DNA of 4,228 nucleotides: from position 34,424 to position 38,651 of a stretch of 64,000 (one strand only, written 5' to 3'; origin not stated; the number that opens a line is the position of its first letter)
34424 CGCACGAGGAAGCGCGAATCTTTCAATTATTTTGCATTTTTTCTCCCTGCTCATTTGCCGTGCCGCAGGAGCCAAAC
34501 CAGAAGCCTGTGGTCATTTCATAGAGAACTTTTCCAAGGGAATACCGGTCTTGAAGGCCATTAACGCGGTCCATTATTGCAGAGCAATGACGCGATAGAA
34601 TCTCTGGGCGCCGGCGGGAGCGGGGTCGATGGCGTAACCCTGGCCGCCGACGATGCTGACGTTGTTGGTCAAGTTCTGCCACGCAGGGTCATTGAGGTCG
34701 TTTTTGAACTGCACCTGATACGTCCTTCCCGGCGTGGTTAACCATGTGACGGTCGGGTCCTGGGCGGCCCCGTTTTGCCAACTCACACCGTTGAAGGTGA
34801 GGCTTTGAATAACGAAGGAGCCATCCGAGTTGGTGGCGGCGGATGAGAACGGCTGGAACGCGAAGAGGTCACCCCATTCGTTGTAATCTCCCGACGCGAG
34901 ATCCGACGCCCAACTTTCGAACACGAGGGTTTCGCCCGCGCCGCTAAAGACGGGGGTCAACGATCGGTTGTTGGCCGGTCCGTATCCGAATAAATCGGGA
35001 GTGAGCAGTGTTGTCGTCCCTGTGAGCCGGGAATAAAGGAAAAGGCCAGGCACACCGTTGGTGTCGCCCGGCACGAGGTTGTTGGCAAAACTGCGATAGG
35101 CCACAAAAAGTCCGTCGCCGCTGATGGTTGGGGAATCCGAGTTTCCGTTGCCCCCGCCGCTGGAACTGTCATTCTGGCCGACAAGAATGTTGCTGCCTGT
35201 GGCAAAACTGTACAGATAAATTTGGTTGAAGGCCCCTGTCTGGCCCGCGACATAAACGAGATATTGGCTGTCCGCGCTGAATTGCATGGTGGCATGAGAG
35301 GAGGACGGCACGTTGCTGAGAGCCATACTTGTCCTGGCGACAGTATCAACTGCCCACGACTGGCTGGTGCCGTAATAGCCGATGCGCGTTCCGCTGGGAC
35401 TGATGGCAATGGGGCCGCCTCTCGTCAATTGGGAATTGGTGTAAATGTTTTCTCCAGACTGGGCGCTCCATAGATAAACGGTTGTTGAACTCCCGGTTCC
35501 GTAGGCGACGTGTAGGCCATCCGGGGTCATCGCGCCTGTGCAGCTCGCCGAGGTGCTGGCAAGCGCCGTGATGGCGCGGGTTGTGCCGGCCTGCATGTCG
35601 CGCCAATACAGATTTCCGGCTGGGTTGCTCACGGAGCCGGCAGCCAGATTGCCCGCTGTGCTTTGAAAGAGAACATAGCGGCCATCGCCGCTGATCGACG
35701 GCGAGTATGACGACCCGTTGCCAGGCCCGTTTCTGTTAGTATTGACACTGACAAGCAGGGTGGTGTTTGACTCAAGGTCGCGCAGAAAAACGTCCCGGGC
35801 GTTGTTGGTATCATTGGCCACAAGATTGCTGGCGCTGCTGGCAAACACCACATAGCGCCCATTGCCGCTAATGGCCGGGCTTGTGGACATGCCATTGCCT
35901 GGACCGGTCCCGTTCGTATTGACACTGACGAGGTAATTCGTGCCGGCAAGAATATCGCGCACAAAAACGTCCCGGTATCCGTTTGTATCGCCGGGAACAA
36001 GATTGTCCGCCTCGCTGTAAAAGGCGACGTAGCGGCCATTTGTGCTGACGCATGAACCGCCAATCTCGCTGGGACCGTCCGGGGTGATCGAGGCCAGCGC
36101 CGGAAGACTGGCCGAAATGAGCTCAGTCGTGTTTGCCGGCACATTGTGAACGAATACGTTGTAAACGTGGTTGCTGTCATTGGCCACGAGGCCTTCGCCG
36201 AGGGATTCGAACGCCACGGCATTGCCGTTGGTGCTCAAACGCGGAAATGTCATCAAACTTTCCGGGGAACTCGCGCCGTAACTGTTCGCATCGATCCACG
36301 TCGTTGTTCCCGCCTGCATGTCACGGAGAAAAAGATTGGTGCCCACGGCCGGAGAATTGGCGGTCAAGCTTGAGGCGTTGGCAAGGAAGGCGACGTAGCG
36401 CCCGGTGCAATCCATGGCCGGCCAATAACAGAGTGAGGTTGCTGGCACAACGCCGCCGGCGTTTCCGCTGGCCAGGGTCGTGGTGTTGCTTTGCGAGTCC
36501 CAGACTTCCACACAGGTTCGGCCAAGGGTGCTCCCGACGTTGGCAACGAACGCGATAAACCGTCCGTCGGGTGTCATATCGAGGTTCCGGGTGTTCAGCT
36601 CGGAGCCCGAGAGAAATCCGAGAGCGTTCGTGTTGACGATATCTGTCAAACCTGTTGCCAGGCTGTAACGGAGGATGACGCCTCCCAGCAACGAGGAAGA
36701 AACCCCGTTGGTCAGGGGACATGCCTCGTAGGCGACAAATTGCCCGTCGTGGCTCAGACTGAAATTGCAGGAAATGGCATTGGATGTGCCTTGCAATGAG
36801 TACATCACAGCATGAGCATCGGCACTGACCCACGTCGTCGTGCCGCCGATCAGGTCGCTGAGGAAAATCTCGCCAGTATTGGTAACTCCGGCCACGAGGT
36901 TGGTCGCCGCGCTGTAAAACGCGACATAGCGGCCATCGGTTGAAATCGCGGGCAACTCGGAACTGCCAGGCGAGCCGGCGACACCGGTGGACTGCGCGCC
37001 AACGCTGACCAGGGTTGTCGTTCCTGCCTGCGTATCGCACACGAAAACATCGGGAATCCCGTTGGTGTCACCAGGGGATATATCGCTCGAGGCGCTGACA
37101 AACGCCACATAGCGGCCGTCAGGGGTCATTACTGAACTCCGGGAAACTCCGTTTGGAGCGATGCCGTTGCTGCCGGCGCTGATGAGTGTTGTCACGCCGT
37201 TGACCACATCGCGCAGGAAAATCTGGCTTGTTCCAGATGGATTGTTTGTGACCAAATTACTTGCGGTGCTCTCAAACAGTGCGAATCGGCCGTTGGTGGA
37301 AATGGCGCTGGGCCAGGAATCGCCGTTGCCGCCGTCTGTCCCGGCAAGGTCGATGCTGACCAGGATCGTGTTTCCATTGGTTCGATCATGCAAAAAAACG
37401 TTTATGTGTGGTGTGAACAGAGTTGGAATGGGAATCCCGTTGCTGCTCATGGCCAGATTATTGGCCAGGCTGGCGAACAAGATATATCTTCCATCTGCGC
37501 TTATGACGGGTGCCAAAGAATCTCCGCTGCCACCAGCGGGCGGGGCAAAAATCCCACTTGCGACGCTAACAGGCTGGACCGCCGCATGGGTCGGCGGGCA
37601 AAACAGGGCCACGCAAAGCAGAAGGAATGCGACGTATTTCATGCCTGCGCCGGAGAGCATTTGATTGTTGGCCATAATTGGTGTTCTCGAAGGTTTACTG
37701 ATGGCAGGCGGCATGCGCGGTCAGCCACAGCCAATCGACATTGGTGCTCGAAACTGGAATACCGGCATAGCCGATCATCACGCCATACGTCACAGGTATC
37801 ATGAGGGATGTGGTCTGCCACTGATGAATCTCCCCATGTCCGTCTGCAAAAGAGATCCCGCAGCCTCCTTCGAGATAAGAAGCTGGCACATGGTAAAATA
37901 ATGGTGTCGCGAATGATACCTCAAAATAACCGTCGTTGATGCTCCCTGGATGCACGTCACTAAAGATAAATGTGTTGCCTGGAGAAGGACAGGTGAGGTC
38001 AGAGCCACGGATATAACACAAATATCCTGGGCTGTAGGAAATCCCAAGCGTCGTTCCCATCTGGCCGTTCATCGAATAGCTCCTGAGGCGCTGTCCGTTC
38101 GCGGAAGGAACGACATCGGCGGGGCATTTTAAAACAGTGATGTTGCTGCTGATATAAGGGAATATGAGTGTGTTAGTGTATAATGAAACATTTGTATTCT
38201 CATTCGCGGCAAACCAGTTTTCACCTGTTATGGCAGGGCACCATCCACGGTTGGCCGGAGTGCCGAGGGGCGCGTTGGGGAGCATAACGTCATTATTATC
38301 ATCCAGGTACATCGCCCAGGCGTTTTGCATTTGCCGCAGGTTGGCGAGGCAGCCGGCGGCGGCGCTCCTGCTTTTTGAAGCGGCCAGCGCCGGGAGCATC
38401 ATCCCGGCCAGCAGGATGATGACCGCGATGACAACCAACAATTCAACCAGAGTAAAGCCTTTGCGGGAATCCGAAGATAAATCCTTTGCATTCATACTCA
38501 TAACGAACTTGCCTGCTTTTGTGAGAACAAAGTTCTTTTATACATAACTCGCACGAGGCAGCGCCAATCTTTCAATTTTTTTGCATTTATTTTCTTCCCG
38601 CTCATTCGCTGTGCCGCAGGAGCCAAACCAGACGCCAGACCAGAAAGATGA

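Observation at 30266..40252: ECF sigma / Ser-Thr kinase switch upstream of paired prepilin-like and beta-propeller genes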

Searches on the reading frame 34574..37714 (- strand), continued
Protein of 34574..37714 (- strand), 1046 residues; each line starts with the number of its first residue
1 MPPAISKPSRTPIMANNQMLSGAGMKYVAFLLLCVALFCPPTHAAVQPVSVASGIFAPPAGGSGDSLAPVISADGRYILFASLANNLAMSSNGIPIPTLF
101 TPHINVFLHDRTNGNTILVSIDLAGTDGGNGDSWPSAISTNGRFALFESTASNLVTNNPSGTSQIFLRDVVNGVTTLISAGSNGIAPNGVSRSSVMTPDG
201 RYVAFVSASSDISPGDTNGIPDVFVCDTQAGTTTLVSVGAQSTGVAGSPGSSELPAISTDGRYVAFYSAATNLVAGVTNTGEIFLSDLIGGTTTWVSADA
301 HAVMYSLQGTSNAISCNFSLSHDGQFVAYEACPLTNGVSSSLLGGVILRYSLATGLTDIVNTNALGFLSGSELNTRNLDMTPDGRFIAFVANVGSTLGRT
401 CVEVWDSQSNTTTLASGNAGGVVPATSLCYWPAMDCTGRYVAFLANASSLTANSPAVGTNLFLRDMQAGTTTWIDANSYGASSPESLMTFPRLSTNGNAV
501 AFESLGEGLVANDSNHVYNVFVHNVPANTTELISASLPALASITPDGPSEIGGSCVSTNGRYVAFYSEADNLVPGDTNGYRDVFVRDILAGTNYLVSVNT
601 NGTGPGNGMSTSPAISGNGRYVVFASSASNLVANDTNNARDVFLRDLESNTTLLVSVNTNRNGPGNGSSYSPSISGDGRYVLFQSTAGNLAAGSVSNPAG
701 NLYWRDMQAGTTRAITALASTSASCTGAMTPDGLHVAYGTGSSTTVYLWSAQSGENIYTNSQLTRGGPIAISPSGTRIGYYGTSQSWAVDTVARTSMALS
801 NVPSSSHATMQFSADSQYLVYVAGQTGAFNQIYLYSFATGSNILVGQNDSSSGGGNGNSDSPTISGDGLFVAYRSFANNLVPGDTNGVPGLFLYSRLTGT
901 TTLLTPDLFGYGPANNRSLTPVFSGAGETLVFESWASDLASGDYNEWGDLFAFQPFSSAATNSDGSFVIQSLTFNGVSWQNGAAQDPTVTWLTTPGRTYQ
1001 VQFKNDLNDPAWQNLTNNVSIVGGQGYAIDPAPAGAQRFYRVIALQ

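Call 69: fold_search(model_id=the predicted structure, library=pdb)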
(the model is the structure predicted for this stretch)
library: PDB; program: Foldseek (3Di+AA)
matches with E <= 10: 1955; with E <= 0.001: 1692
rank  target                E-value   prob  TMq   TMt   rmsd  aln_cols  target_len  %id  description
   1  2ymu_A                3.7e-21  1.00  0.21  0.35  17.0       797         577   14  Structure of a highly repetitive propeller structure (released 2012-10-17)
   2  9n73_LO               1.2e-19  1.00  0.24  0.29  14.6       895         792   11  SSU processome maturation and disassembly, State G (released 2025-10-29)
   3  9n6z_LO               1.5e-19  1.00  0.26  0.31  15.8       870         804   11  SSU processome maturation and disassembly, State D (released 2025-11-05)
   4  7d4i_B1               1.6e-19  1.00  0.25  0.30  14.8       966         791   11  Cryo-EM structure of 90S small ribosomal precursors complex with the DEAH-box RNA helicase Dhr1 (State F) (released 2021-10-06)
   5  1k32_A                4.2e-19  1.00  0.19  0.19  21.8       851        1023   12  Crystal structure of the tricorn protease (released 2001-12-05)
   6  9e78_0L               7.0e-19  1.00  0.27  0.39  13.0       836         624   11  48-nm repeat of the Leishmania tarentolae doublet microtubule (released 2025-03-12)
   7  6u42_5L               1.2e-18  1.00  0.27  0.40  16.8       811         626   13  Natively decorated ciliary doublet microtubule (released 2019-11-13)
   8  6lqs_B1               1.2e-18  1.00  0.21  0.26  18.9       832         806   11  Cryo-EM structure of 90S small subunit preribosomes in transition states (State D) (released 2020-09-16)
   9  8snb_4B               1.3e-18  1.00  0.25  0.35  13.1       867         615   11  atomic model of sea urchin sperm doublet microtubule (48-nm periodicity) (released 2023-06-28)
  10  6zqd_UA               1.8e-18  1.00  0.26  0.31  14.2       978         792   11  Cryo-EM structure of the 90S pre-ribosome from Saccharomyces cerevisiae, state Post-A1 (released 2020-09-23)
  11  6nd4_O                2.0e-18  1.00  0.26  0.30  17.5       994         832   12  Conformational switches control early maturation of the eukaryotic small ribosomal subunit (released 2019-06-19)
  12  9n73_LH               4.3e-18  1.00  0.32  0.39  15.9      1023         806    9  SSU processome maturation and disassembly, State G (released 2025-10-29)
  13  6rxt_UA               4.5e-18  1.00  0.21  0.26  19.7       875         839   11  Cryo-EM structure of the 90S pre-ribosome (Kre33-Noc4) from Chaetomium thermophilum, state A (released 2019-08-14)
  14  8g2z_0U               5.2e-18  1.00  0.28  0.42  15.7       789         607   11  48-nm doublet microtubule from Tetrahymena thermophila strain CU428 (released 2023-06-14)
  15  9d5n_CH               5.5e-18  1.00  0.29  0.43  12.2       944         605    9  48-nm doublet microtubule from Trichomonas vaginalis strain G3 (released 2025-05-14)
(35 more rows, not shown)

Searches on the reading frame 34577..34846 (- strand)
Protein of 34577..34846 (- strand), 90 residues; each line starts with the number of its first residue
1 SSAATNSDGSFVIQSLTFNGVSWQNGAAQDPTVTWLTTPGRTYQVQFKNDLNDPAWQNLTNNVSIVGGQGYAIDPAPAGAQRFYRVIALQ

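Call 80: search_protein_families(library=pfam, proteins=[window:34577-34846:-], max_evalue=10)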
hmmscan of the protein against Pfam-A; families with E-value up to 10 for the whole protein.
seq(90 aa): 0 families

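Call 85: search_protein_representatives(protein=window:34577-34846:-)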
Query: 90 residues. Proteins with E-value up to 0.001 (for the whole library): 1522; up to 1e-10: 142; up to 1e-30: 4. The best 150 are listed.
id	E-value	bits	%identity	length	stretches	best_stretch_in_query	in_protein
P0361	9.8e-56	201.7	38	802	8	30-89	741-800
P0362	1.7e-37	143.4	34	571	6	29-87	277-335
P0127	2.9e-37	142.7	79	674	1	1-90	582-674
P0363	7.0e-35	135.0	48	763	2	23-87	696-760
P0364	7.7e-29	115.7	69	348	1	1-89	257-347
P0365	2.1e-27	111.2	30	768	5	29-89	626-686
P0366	2.3e-27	111.0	44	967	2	28-88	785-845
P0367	2.3e-25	104.6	35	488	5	31-87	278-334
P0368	1.5e-24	102.0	56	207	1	2-88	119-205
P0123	1.3e-23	99.1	56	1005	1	2-89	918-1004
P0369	3.8e-23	97.5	33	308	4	27-87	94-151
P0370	4.1e-23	97.4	31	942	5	13-87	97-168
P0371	1.7e-20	89.1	33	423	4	20-88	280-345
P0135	6.8e-18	80.7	51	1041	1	3-88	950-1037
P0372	8.0e-18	80.5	56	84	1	25-88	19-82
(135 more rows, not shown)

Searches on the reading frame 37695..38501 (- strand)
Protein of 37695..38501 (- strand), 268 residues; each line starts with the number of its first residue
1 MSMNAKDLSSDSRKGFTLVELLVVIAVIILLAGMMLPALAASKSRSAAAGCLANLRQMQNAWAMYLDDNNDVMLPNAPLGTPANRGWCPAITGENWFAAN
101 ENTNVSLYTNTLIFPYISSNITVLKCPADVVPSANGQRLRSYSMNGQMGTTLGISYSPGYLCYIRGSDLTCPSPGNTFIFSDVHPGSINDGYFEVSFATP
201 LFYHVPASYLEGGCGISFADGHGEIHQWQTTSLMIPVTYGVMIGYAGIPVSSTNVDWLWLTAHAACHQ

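Call 4: search_protein_families(library=pfam, proteins=[window:37695-38501:-], max_evalue=0.01)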
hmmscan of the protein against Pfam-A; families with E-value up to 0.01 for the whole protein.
window:37695-38501:- (268 aa): 1 family
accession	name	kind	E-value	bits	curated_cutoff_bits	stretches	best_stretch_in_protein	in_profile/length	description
PF07963.17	N_methyl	-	1.4e-06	28.1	21.2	1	13-36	4-27/27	Prokaryotic N-terminal methylation motif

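Call 6: search_protein_families(library=ncbifam, proteins=[window:37695-38501:-], max_evalue=0.01)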
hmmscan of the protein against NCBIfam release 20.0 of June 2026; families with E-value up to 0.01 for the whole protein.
window:37695-38501:- (268 aa): 10 families
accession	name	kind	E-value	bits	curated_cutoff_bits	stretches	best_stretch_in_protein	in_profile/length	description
TIGR01710.1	typeII_sec_gspG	equivalog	1.4e-08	34.8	88.85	1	14-71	1-58/134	type II secretion system major pseudopilin GspG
NF040999.1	pilin_ComGC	equivalog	1.3e-06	28.5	75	1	14-69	2-57/84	competence type IV pilus major pilin ComGC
TIGR01708.2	typeII_sec_gspH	equivalog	1.8e-05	24.8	80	1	14-56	2-48/169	type II secretion system minor pseudopilin GspH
NF041775.1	typeIV_PilA_Myxo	equivalog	2.1e-05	24.6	400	1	13-68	10-65/214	type IV pilin protein PilA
NF041013.1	T4P_ComGE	equivalog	4e-05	23.6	49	1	14-62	4-53/83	competence type IV pilus minor pilin ComGE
NF007862.0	PRK10574.1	equivalog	4.1e-05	23.7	138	1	12-47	3-38/145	prepilin peptidase-dependent pilin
TIGR02532.1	IV_pilin_GFxxxE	domain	0.00022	20.9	16.3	1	13-31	1-19/24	prepilin-type N-terminal cleavage/methylation domain-containing protein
TIGR02596.1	TIGR02596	subfamily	0.0012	19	70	1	16-63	1-49/196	Verru_Chthon cassette protein D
NF040982.1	ComGD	equivalog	0.0047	17.3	70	1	14-44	2-32/139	competence type IV pilus minor pilin ComGD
NF007800.0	PRK10506.1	equivalog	0.0078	16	158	1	10-34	5-29/163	prepilin peptidase-dependent protein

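Call 45: find_homologous_proteins(query=window:37695-38501:-, max_evalue=1e-10)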
Query window:37695-38501:- (268 aa): 3368 proteins with E <= 1e-10 among 8000 candidates; the best 120 are listed.
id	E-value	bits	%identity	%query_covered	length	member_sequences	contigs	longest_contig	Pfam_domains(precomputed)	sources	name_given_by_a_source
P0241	6.6e-181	618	100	100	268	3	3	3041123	PF07963.18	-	-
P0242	2.7e-129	448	76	99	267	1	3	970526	PF07963.18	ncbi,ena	-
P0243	2.1e-125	436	74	99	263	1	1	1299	PF07963.18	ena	-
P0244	1.4e-120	420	69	100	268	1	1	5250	PF07963.18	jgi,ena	-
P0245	7.5e-113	394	68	100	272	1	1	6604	-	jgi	jgi:prepilin-type N-terminal cleavage/methylation domain-containing protein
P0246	2.6e-111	389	66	99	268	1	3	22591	PF07963.18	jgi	jgi:prepilin-type N-terminal cleavage/methylation domain-containing protein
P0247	2.3e-110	386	67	99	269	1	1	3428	-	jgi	jgi:type II secretory pathway pseudopilin PulG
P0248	2.6e-107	376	64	99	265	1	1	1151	-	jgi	jgi:competence protein ComGC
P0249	4.2e-107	375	62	99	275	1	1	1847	-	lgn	-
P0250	1.1e-106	374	64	99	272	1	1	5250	-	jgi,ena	-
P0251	8.6e-96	338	60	100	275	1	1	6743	-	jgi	jgi:type II secretory pathway pseudopilin PulG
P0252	2.3e-95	337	56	99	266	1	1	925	-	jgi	jgi:prepilin-type N-terminal cleavage/methylation domain-containing protein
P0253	3.2e-93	330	58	99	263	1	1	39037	-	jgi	jgi:prepilin-type N-terminal cleavage/methylation domain-containing protein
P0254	6.4e-93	329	56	96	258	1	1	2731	PF07963.18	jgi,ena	jgi:prepilin-type N-terminal cleavage/methylation domain-containing protein/prepilin-type processing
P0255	1.6e-91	324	56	99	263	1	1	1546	-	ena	-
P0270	2.5e-84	301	51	99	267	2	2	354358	PF07963.18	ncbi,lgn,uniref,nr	ncbi:prepilin-type N-terminal cleavage/methylation domain-containing protein [Pedosphaera parvula]|u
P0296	8.8e-80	286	52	96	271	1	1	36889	PF07596.17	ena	-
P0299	6.0e-79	283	50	99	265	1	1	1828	PF07963.18,PF07596.17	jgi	jgi:prepilin-type N-terminal cleavage/methylation domain-containing protein/prepilin-type processing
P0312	1.6e-77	279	51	96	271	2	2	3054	PF07596.17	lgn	-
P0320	9.4e-77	276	51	95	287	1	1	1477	PF07963.18,PF07596.17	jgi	jgi:prepilin-type N-terminal cleavage/methylation domain-containing protein/prepilin-type processing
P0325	6.8e-76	273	49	95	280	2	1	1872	PF07963.18,PF07596.17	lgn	-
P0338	4.7e-74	267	50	94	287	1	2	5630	PF07963.18,PF07596.17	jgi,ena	jgi:prepilin-type N-terminal cleavage/methylation domain-containing protein/prepilin-type processing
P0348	2.7e-72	261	47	94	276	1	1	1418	PF07963.18,PF07596.17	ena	-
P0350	3.3e-72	261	49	95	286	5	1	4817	PF07963.18,PF07596.17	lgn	-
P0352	4.2e-72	261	45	99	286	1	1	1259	PF07963.18,PF07596.17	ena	-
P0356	8.9e-72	260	48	94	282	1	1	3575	PF07963.18,PF07596.17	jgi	jgi:prepilin-type N-terminal cleavage/methylation domain-containing protein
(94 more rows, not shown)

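Call 54: predict_structure(alignment_id=A3)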
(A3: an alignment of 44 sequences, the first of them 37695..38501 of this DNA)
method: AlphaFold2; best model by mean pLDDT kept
length: 268 residues; sequences in the alignment: 44
mean_pLDDT: 90.3   pTM: 0.80
mean pLDDT of the five models: 90.3, 89.8, 89.3, 88.6, 88.5
residues with pLDDT >= 90: 211; 70-90: 32; 50-70: 25; < 50: 0
segments of 3 or more residues with pLDDT < 50: none
pLDDT, mean of each block of 10 residues (from residue 1): 57 71 95 83 78 97 98 95 94 92 95 95 96 95 94 75 94 96 89 92 94 96 97 94 89 97 93
secondary structure, 60 per line:
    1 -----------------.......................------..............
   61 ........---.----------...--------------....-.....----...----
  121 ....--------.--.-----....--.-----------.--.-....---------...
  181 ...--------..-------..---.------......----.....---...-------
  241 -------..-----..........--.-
elements in order: H18-40 H47-68 H100-103 H105-109 H121-124 E142-145 E178-183 E213-218 E223-227 H255-264

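Call 57: fold_search(model_id=the predicted structure, library=pdb)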
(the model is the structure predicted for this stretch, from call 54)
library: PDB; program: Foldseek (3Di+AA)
matches with E <= 10: 71; with E <= 0.001: 0
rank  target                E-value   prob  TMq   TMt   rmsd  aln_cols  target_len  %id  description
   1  7pwo_A2               9.6e-01  0.02  0.08  0.09  15.2        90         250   18  Cryo-EM structure of Giardia lamblia ribosome at 2.75 A resolution (released 2022-04-20)
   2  7pwg_A                1.3e+00  0.02  0.08  0.09  15.2        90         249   18  Cryo-EM structure of large subunit of Giardia lamblia ribosome at 2.7 A resolution (released 2022-04-20)
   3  9v1i_lD               1.5e+00  0.01  0.09  0.10  18.1       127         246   12  Cryo- EM structure of ribosomal large subunit (LSU) from Entamoeba histolytica at 2.8 angstrom resolution (released 2025-10-08)
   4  7oya_A1               1.6e+00  0.01  0.08  0.09  14.5        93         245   14  Cryo-EM structure of the 1 hpf zebrafish embryo 80S ribosome (released 2022-07-13)
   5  6xyw_Ab               1.8e+00  0.01  0.09  0.14  15.8       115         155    7  Structure of the plant mitochondrial ribosome (released 2020-04-15)
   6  7pzy_j                2.4e+00  0.01  0.08  0.09  15.9        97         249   10  Structure of the vacant Candida albicans 80S ribosome (released 2022-05-18)
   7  9qiw_LA               2.6e+00  0.02  0.08  0.12   9.0        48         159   12  Human pre-60S - State 3 (released 2025-04-30)
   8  8bsi_LA               2.6e+00  0.02  0.08  0.09   9.5        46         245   17  Giardia ribosome chimeric hybrid-like GDP+Pi bound state (B1) (released 2023-03-15)
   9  8br8_LA               2.8e+00  0.01  0.08  0.09  10.8        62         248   16  Giardia ribosome in POST-T state (A1) (released 2023-03-15)
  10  9evs_1B               3.0e+00  0.02  0.08  0.12  11.1        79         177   11  Structure of the flowering plant mitoribosome with P-site tRNA (released 2025-09-03)
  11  7oyc_A1               3.0e+00  0.01  0.08  0.09  14.9        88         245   15  Cryo-EM structure of the Xenopus egg 80S ribosome (released 2022-07-20)
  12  8pv3_LA               3.2e+00  0.02  0.08  0.12   9.6        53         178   17  Chaetomium thermophilum pre-60S State 9 - pre-5S rotation - immature H68/H69 - composite structure (released 2023-11-15)
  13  5xfq_B                3.2e+00  0.01  0.09  0.08  12.9        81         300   17  Ternary complex of PHF1, a DNA duplex and a histone peptide (released 2017-09-13)
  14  6az3_A                3.2e+00  0.01  0.10  0.10  17.1       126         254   13  Cryo-EM structure of of the large subunit of Leishmania ribosome bound to paromomycin (released 2017-12-06)
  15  8pv6_LA               3.4e+00  0.01  0.09  0.09  15.6        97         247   13  Chaetomium thermophilum pre-60S State 3 - post-5S rotation with Rix1 complex with Foot - composite structure (released 2023-11-15)
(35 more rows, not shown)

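Call 89: find_encoding_contigs(protein=P0270, flank=7000, max_places=2)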
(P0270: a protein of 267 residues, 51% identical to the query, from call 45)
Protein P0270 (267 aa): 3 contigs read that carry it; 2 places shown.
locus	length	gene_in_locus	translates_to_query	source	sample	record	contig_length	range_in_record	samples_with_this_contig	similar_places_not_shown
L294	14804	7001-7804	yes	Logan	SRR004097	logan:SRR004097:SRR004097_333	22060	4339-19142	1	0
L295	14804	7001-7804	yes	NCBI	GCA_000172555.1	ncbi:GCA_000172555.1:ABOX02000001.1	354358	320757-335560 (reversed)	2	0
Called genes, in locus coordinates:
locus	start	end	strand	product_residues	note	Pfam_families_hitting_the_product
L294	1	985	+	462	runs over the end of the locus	PF00753:Lactamase_B, PF00581:Rhodanese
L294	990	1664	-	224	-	-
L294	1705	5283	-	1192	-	PF12951:PATR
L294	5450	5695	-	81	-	-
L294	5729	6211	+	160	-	-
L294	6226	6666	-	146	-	-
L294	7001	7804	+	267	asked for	PF07963:N_methyl (weak)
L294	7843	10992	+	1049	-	PF07676:PD40 (faint), PF26549:Tricorn_N (faint), PF24814:WD40_Prp19 (faint), PF25174:Beta-prop_THOC3, PF23414:Beta-prop_EML_2, PF26550:Tricorn_2nd, PF18884:TSP3_bac (faint)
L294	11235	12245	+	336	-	PF00535:Glycos_transf_2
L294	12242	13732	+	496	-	PF13231:PMT_2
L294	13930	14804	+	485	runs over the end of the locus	PF04542:Sigma70_r2, PF04545:Sigma70_r4, PF08281:Sigma70_r4_2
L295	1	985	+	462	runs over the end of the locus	PF00753:Lactamase_B, PF00581:Rhodanese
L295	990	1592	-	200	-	-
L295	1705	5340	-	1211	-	PF12951:PATR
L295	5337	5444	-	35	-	-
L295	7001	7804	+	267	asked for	PF07963:N_methyl (weak)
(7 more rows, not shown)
